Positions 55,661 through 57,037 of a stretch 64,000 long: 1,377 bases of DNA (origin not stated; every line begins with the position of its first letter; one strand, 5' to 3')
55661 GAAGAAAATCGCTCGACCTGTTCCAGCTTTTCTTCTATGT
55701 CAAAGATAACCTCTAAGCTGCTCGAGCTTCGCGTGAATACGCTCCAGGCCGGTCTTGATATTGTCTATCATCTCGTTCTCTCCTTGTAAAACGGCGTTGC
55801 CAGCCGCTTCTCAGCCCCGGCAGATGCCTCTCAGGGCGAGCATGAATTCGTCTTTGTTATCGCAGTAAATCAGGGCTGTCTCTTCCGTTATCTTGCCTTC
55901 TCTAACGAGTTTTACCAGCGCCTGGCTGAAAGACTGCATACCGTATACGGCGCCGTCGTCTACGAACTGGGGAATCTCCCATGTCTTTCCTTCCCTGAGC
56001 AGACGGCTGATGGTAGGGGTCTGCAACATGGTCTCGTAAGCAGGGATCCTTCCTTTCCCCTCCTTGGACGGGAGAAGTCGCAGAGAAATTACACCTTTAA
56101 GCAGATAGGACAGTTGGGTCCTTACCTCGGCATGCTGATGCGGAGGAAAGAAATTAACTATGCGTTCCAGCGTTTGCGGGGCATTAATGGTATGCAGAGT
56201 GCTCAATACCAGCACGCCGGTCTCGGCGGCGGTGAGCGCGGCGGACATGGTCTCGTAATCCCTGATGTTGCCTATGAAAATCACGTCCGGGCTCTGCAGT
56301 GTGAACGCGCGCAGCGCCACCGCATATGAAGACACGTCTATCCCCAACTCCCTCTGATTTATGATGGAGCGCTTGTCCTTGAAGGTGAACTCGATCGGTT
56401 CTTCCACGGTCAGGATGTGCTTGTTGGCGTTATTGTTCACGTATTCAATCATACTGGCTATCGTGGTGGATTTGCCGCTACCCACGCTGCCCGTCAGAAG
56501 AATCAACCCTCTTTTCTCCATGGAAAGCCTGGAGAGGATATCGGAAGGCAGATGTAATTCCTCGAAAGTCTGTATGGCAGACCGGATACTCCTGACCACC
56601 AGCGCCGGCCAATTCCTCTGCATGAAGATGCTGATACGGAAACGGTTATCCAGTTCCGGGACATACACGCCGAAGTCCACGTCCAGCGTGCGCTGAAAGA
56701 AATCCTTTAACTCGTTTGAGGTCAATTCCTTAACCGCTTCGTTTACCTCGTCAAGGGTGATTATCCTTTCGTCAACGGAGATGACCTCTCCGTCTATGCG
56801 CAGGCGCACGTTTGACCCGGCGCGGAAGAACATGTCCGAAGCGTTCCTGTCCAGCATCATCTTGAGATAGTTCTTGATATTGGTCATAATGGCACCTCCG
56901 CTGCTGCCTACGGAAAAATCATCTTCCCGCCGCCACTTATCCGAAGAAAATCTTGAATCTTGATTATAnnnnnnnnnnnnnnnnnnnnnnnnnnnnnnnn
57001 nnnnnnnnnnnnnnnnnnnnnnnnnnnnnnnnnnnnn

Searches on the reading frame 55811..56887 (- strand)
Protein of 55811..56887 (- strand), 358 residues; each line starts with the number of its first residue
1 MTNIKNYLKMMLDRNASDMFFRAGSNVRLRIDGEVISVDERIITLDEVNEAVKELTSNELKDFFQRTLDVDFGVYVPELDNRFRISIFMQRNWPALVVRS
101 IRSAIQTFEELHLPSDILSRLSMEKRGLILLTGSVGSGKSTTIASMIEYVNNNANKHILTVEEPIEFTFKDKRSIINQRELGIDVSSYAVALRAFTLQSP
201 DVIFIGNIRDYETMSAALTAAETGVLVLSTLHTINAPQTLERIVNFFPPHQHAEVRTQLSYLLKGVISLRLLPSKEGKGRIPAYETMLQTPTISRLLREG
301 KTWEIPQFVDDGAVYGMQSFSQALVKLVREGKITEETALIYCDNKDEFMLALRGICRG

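Call 62: search_protein_families(library=pfam, proteins=[window:55811-56887:-], max_evalue=0.0001)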
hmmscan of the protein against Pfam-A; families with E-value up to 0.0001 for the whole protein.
window:55811-56887:- (358 aa): 1 family
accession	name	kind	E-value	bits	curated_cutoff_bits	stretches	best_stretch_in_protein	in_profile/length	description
PF00437.27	T2SSE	-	8.8e-38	130.3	24.9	1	4-273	12-279/370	Type II/IV secretion system protein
